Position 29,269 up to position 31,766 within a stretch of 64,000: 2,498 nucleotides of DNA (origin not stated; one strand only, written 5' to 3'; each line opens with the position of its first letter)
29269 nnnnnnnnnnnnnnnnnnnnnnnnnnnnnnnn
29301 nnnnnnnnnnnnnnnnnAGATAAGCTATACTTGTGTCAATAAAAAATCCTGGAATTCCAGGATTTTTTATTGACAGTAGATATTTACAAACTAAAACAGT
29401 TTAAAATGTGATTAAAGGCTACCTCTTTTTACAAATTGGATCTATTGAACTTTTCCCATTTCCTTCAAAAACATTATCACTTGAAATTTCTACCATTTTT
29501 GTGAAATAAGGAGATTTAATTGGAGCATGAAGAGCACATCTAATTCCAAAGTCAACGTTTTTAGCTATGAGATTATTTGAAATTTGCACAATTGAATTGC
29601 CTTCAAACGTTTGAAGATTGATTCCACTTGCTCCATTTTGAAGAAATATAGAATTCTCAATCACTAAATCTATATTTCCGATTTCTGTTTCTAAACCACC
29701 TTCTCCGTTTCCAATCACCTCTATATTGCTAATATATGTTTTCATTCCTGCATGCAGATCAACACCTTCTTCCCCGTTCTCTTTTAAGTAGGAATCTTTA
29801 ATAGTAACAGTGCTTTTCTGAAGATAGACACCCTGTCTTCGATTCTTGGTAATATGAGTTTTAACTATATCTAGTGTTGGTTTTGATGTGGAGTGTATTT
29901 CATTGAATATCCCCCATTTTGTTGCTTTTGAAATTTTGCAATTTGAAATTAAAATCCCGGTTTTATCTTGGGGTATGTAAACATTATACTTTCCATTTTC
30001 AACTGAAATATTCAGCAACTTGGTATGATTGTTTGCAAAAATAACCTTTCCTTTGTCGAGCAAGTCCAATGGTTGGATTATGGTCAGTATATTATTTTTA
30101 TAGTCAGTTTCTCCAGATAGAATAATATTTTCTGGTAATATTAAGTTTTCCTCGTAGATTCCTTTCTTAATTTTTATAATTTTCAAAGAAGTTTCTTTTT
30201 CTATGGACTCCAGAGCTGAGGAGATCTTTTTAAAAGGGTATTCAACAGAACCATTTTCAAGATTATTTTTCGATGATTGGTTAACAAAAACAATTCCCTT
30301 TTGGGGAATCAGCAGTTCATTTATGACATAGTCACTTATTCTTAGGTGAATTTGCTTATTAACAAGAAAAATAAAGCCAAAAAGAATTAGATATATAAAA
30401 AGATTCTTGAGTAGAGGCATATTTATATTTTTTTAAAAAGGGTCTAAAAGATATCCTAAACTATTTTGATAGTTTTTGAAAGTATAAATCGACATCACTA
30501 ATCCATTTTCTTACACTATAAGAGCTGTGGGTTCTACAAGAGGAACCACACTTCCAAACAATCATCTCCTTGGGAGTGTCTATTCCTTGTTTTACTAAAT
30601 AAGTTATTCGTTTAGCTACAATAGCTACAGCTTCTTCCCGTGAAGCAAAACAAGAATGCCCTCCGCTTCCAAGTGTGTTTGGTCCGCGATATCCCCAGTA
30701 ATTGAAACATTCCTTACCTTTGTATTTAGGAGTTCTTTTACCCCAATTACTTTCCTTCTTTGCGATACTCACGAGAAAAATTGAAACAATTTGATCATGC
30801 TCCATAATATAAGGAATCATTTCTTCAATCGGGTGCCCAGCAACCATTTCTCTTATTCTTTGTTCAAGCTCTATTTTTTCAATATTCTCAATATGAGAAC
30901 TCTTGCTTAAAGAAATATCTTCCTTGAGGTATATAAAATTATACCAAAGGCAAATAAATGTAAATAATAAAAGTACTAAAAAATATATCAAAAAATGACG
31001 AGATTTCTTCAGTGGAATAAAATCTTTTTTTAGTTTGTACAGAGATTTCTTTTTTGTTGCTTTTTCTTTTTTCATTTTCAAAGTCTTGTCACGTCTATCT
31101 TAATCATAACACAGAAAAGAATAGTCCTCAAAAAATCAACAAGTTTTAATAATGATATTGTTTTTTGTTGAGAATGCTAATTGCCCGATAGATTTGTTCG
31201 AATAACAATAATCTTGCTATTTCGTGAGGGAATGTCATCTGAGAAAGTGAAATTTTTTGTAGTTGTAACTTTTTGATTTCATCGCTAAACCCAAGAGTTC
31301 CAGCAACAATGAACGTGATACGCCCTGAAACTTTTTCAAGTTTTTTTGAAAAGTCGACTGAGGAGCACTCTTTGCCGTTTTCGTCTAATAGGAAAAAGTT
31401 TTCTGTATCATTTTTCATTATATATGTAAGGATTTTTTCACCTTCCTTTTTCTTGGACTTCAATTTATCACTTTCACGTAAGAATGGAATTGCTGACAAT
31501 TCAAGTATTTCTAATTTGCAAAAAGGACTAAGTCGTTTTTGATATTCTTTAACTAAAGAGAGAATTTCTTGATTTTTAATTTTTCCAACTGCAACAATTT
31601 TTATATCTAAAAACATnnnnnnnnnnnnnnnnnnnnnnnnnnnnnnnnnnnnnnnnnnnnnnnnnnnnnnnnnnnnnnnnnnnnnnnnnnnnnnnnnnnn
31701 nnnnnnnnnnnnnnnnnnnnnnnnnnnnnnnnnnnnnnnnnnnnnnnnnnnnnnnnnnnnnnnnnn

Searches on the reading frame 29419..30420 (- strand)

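Call 17: search_protein_families(library=pfam, proteins=[window:29419-30420:-], max_evalue=0.001)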
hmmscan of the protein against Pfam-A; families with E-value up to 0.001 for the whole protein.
window:29419-30420:- (333 aa): 3 families
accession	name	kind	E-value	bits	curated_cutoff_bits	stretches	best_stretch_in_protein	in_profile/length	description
PF13229.12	Beta_helix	-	2.2e-12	47.3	25.9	1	183-308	11-125/158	Right handed beta helix region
PF05048.19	NosD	-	9.3e-06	25.7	23.6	1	182-295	48-156/212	Periplasmic copper-binding protein (NosD)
PF01095.25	Pectinesterase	-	6.7e-05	22.2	27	0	63-111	12-64/298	Pectinesterase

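Call 72: search_protein_families(library=ncbifam, proteins=[window:29419-30420:-], max_evalue=0.001)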
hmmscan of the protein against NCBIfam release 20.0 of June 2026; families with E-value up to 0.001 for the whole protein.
window:29419-30420:- (333 aa): 0 families

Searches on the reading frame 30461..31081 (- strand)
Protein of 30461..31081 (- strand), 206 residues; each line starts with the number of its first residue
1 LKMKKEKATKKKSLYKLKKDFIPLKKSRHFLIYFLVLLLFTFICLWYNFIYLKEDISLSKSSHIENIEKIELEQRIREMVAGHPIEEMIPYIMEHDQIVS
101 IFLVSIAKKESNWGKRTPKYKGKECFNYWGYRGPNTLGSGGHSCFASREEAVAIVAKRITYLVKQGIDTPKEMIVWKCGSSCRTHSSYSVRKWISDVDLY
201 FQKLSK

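Call 4: search_protein_families(library=pfam, proteins=[window:30461-31081:-], max_evalue=10)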
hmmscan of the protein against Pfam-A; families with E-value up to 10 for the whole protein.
window:30461-31081:- (206 aa): 0 families

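Call 7: search_protein_families(library=ncbifam, proteins=[window:30461-31081:-], max_evalue=10)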
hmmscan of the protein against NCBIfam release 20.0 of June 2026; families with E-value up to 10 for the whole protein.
window:30461-31081:- (206 aa): 0 families

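Call 8: search_protein_families(library=phrogs, proteins=[window:30461-31081:-], max_evalue=10)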
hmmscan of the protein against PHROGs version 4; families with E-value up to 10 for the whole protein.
window:30461-31081:- (206 aa): 2 families
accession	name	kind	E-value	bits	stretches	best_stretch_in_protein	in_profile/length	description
phrog_25820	-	lysis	0.004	17.6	1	62-158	121-211/265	endolysin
phrog_37076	-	unknown function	0.029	15.1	1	23-79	30-85/165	-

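Call 9: find_homologous_proteins(query=window:30461-31081:-)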
Query window:30461-31081:- (206 aa): 1518 proteins with E <= 0.001 among 1646 candidates; the best 120 are listed.
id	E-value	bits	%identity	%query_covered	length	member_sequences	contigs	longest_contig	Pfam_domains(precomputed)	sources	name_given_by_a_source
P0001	1.3e-91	324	80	79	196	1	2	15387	-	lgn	-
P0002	3.9e-88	312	72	93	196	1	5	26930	-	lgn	-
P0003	2.5e-86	306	74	88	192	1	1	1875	-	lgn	-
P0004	1.7e-84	300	71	93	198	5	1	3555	-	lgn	-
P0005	2.3e-83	297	75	85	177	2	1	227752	-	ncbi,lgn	-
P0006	5.1e-83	296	71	93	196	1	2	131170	-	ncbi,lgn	-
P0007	1.8e-82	294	100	62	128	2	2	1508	-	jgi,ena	-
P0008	8.5e-76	272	75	76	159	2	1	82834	-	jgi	-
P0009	2.9e-67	244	60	87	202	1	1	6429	-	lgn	-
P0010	3.0e-67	244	59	87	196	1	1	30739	-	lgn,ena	-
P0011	2.2e-66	241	60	86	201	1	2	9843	-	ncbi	-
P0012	2.6e-66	241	58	87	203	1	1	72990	-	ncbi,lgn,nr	ncbi:MAG: hypothetical protein U9O20_02835 [Patescibacteria group bacterium]|nr:hypothetical protein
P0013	3.7e-66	240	59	86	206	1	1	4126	-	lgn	-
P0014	4.3e-66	240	58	88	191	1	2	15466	-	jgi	-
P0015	5.8e-66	240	59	87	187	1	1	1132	-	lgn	-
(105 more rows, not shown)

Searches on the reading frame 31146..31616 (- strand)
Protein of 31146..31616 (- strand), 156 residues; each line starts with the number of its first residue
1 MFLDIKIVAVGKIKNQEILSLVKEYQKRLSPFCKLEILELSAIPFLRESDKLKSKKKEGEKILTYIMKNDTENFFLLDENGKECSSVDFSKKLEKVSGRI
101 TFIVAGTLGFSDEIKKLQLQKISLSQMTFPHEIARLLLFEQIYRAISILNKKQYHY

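Call 17: search_protein_families(library=pfam, proteins=[window:31146-31616:-], max_evalue=0.001)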
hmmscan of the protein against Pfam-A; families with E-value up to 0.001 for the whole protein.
window:31146-31616:- (156 aa): 1 family
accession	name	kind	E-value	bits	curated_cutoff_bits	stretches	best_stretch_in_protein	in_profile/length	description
PF02590.22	SPOUT_MTase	-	1.1e-44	152.6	27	1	4-155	2-154/154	Predicted SPOUT methyltransferase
